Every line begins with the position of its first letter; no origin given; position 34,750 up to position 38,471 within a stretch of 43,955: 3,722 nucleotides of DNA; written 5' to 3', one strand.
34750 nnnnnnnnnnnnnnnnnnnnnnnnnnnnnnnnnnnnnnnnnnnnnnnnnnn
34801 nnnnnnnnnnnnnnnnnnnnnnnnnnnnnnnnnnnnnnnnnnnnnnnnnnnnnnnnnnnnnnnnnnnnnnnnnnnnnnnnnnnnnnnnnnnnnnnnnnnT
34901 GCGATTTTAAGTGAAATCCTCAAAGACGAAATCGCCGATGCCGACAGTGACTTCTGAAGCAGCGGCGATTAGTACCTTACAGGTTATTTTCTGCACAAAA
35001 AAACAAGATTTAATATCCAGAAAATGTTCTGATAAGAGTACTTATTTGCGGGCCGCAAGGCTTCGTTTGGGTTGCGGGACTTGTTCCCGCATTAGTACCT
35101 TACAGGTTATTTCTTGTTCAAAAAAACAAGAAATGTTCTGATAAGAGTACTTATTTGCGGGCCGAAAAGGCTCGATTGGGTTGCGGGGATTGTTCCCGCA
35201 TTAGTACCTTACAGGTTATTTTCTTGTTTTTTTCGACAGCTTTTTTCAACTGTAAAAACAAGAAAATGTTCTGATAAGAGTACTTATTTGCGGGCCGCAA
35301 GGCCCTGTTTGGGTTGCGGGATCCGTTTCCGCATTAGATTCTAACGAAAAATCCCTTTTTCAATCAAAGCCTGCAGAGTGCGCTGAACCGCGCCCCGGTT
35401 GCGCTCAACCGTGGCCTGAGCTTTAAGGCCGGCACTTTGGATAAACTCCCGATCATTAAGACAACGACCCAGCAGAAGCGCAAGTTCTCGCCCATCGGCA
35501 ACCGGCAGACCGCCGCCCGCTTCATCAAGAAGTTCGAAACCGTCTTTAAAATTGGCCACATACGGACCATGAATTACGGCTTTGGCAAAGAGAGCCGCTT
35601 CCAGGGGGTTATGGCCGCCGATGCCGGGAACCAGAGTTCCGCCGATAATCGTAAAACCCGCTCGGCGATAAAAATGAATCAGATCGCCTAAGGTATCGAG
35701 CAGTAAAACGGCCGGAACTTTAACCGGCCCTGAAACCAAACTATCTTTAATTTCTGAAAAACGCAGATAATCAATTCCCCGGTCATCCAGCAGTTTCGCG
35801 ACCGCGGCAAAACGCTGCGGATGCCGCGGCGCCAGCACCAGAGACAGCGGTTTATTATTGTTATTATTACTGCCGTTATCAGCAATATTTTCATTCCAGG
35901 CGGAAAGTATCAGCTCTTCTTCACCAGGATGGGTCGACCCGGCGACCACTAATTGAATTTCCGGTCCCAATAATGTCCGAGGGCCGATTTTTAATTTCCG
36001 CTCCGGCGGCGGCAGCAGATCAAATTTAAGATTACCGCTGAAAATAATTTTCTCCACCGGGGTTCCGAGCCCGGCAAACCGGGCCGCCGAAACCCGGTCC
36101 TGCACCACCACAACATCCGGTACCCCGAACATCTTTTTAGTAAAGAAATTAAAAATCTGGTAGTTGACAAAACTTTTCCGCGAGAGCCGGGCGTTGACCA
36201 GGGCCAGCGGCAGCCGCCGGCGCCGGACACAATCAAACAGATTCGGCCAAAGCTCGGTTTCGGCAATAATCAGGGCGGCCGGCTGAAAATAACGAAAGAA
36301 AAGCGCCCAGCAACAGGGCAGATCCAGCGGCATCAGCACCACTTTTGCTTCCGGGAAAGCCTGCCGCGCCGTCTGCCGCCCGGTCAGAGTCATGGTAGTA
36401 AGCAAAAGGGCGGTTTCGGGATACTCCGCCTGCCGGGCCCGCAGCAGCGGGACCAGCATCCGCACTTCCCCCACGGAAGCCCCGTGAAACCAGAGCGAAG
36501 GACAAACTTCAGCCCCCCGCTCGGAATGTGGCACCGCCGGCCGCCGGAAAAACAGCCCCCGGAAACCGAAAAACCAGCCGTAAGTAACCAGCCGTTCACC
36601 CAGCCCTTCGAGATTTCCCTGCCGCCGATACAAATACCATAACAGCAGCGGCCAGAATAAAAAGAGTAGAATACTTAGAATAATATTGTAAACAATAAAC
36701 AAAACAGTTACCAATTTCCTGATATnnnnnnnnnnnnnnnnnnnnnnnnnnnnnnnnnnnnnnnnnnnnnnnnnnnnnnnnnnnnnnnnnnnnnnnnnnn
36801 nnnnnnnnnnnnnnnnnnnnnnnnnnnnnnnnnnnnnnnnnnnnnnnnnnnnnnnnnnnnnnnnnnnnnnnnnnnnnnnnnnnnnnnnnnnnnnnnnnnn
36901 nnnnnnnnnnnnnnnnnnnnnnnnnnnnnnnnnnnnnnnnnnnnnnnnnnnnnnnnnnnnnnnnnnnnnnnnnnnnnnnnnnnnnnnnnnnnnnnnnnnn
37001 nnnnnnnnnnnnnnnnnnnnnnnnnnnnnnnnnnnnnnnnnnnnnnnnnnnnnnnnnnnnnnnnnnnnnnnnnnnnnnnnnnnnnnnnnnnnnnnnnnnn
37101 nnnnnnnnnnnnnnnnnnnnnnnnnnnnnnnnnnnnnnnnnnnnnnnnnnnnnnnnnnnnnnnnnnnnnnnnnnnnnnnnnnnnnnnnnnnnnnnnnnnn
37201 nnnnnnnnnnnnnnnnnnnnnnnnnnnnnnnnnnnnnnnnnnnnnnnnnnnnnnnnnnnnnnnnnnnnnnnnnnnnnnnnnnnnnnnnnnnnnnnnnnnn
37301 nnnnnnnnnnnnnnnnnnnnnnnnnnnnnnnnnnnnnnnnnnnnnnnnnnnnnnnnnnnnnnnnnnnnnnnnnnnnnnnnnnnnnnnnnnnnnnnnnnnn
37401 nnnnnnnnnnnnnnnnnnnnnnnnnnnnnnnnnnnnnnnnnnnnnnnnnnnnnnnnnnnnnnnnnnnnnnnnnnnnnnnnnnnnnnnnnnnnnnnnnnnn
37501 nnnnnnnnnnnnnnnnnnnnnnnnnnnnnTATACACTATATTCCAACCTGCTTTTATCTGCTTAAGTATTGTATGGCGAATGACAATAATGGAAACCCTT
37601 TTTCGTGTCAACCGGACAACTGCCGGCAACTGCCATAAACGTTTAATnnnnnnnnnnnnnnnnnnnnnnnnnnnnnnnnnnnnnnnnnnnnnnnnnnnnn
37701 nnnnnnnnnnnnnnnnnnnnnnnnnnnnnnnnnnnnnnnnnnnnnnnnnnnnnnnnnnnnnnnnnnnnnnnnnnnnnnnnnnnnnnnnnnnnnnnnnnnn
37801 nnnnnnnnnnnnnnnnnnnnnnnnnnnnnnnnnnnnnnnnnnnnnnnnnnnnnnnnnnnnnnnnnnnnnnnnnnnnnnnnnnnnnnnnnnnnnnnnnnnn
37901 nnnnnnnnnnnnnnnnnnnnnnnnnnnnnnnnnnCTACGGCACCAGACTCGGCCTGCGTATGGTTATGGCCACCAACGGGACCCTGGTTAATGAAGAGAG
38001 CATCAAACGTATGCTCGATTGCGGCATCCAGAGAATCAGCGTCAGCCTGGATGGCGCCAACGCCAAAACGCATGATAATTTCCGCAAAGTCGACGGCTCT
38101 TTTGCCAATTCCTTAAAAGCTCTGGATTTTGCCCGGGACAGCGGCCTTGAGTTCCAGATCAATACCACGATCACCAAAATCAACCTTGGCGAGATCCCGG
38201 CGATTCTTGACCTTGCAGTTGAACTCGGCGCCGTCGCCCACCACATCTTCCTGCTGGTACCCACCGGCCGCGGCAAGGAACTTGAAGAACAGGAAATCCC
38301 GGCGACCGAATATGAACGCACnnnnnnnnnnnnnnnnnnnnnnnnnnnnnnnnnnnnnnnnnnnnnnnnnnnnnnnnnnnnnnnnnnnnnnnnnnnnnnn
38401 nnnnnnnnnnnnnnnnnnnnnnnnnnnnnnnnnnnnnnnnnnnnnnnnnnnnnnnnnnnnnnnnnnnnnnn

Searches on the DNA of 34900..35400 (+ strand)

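Call 26: search_rna_families(source=window, start=34900, end=35400, threshold=evalue, max_evalue=10, show_alignments=3)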
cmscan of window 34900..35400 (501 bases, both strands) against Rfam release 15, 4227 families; matches with E-value up to 10: 23.
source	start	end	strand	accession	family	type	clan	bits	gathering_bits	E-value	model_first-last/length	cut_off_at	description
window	35212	35273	+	RF03933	MIR6445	Gene; miRNA;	-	22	100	0.069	1-117/117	no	MIR6445 microRNA precursor family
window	35200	35287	+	RF03719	mir-3914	Gene; miRNA;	-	21.5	97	0.056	1-95/95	no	mir-3914 microRNA precursor family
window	35210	35275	+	RF00743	mir-308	Gene; miRNA;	-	19.5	60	0.17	1-63/63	no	mir-308 microRNA precursor family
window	35213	35272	-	RF03752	MIR5292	Gene; miRNA;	-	19.3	105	0.85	1-94/94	no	MIR5292 microRNA precursor family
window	35204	35285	+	RF03566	mir-4875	Gene; miRNA;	-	18.9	90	0.46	1-73/73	no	mir-4875 microRNA precursor family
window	35216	35279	-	RF00736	mir-320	Gene; miRNA;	-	17.5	55.5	0.3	1-76/76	no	mir-320 microRNA precursor family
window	35211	35274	+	RF01036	mir-567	Gene; miRNA;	-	17.3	90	1.7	1-70/70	no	mir-567 microRNA precursor family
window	34906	35048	+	RF02390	sau-41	Gene; sRNA;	-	17.3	80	3.7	1-156/156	no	Staphylococcus sRNA sau-41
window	35203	35284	+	RF04134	MIR7504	Gene; miRNA;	-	17.2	83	3.5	1-124/124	no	MIR7504 microRNA precursor family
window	35200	35287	+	RF01005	MIR530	Gene; miRNA;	-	17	85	1.4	1-172/172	no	MIR530 microRNA precursor family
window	35094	35157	+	RF03528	mir-1264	Gene; miRNA;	-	15.9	79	2.9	1-67/67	no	mir-1264 microRNA precursor family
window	35207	35279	-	RF03719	mir-3914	Gene; miRNA;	-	15.7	97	2.9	1-95/95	no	mir-3914 microRNA precursor family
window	35087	35162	+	RF03788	MIR5304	Gene; miRNA;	-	15.1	75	3.4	1-80/80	no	MIR5304 microRNA precursor family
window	35117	35141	-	RF01036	mir-567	Gene; miRNA;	-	14.9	90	7.6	24-48/70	no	mir-567 microRNA precursor family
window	35094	35151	+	RF00895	mir-786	Gene; miRNA;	-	14.5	93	5.5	1-90/90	no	mir-786 microRNA precursor family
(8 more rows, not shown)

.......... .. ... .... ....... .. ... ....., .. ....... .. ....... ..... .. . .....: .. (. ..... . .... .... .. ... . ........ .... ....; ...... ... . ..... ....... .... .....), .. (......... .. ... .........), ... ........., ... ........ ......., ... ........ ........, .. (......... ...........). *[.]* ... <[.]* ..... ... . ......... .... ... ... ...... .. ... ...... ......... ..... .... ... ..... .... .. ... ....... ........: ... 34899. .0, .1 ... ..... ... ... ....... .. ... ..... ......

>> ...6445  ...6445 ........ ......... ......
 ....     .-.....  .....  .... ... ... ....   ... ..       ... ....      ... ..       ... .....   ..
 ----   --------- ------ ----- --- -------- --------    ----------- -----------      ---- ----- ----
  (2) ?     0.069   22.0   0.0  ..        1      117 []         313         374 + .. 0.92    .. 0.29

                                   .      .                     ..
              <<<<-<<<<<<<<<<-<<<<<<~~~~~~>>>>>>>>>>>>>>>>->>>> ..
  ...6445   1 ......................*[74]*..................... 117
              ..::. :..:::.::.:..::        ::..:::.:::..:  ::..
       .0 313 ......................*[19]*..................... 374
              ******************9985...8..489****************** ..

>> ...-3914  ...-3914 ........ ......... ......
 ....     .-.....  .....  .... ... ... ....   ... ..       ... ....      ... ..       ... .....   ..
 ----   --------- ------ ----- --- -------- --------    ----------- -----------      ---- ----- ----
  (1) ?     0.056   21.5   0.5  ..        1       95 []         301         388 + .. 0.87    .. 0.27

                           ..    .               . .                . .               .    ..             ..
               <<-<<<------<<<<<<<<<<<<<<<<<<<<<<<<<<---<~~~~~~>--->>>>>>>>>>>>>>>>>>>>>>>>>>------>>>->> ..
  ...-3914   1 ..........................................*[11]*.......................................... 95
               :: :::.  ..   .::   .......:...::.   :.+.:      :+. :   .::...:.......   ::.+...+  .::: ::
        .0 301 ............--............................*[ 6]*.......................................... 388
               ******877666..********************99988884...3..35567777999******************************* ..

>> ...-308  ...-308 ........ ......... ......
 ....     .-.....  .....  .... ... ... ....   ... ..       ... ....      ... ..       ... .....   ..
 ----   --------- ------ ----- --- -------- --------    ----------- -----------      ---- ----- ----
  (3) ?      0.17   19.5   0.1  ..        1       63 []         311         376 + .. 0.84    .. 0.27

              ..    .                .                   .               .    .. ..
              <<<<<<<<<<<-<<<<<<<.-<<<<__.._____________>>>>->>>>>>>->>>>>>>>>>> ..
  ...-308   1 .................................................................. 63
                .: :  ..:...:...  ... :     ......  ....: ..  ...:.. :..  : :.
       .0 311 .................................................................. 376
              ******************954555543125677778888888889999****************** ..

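Call 68: search_dna_similar(query=window:34969-35095:+, collection=plasmids, mode=distant, max_evalue=0.001, max_rows=10)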
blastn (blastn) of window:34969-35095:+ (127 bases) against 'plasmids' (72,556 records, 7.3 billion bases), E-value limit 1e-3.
No match.

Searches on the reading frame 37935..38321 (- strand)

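Call 86: search_protein_families(library=pfam, proteins=[window:37935-38321:-], max_evalue=0.01)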
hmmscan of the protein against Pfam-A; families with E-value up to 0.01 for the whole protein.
window:37935-38321:- (128 aa): 1 family
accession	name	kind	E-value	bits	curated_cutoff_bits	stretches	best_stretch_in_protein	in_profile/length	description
PF05231.19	MASE1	-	0.0079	15.8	29.8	0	47-123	159-236/299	MASE1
